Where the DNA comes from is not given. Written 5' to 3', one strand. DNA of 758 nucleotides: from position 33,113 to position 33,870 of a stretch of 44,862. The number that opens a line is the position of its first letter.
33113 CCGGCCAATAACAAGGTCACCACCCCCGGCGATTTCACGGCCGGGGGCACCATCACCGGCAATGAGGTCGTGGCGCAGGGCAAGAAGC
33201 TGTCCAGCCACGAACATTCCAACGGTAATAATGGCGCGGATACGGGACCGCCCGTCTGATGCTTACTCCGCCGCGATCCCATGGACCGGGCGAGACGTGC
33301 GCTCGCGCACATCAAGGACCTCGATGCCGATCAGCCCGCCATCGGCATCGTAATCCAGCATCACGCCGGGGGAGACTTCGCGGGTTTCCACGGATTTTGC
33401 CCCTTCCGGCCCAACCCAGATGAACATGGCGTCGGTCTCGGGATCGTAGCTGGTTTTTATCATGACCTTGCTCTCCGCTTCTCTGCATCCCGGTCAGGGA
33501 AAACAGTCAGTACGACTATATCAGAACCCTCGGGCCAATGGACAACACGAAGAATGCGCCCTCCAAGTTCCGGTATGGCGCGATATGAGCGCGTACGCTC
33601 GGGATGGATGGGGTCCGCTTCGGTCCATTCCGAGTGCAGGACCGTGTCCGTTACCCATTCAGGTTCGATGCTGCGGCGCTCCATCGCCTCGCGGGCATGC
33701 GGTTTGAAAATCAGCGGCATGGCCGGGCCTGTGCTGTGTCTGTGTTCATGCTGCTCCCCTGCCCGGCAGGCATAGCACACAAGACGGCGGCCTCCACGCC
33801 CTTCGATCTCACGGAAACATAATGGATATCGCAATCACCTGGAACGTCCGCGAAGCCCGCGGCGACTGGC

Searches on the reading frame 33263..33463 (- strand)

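Call 74: search_protein_families(library=pfam, proteins=[window:33263-33463:-], max_evalue=0.01)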
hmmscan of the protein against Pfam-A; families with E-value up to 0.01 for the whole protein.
window:33263-33463:- (66 aa): 1 family
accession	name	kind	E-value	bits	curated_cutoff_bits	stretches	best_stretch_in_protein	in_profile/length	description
PF10049.14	DUF2283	-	9.6e-17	61.3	23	1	3-52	1-48/49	Protein of unknown function (DUF2283)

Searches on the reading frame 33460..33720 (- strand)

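Call 74: search_protein_families(library=pfam, proteins=[window:33460-33720:-], max_evalue=0.01)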
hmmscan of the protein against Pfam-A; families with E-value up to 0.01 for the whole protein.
window:33460-33720:- (86 aa): 1 family
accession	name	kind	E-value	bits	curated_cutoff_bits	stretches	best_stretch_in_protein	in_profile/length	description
PF14076.12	DUF4258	-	2.4e-08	34.6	25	1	5-74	1-70/71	Domain of unknown function (DUF4258)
